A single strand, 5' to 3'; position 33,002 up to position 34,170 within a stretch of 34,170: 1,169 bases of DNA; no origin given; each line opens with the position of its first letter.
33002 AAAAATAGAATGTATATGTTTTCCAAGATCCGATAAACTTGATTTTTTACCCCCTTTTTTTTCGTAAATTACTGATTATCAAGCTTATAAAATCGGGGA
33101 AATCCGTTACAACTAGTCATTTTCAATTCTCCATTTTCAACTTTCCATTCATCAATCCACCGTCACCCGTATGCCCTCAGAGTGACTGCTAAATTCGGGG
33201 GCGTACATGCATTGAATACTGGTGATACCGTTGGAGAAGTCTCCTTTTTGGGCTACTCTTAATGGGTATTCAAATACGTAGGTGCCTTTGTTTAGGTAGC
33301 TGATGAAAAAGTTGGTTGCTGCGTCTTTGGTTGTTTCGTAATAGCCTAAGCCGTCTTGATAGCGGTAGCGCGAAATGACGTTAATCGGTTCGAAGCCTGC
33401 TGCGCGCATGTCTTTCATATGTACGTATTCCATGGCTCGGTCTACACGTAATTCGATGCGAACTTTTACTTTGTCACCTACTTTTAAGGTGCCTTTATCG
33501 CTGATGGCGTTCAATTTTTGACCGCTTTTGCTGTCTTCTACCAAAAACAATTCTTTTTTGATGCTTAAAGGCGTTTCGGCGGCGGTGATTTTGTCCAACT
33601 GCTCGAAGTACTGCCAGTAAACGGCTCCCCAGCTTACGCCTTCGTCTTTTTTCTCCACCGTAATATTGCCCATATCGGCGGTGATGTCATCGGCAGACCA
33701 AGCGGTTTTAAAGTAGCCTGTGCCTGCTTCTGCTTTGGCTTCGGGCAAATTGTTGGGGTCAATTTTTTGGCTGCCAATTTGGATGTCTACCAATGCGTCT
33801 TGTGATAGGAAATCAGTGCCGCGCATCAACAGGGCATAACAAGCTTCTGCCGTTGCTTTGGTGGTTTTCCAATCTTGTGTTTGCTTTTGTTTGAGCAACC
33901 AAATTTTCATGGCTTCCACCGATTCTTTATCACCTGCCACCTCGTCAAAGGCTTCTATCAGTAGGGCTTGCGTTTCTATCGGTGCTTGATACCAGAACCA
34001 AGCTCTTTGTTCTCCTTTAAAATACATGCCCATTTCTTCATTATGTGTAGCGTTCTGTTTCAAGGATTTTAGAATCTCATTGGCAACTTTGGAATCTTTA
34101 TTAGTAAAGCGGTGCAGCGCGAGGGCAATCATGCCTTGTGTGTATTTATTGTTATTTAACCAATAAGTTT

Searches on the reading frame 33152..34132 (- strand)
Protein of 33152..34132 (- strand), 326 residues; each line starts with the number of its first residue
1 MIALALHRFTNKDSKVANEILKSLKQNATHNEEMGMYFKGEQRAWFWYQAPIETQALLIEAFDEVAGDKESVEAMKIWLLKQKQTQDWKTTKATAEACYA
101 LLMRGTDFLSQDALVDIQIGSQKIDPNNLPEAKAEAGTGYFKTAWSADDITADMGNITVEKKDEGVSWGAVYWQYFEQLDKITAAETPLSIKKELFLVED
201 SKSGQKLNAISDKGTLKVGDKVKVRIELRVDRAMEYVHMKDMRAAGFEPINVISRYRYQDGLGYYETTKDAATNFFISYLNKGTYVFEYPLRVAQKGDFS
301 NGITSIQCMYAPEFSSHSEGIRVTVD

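Call 17: search_protein_families(library=pfam, proteins=[window:33152-34132:-], max_evalue=0.001)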
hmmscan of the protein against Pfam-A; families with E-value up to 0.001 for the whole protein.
window:33152-34132:- (326 aa): 1 family
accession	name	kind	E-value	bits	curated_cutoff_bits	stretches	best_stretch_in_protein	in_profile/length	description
PF17973.7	bMG10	-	4.4e-35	121.2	26.2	1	189-313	2-131/131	Bacterial Alpha-2-macroglobulin MG10 domain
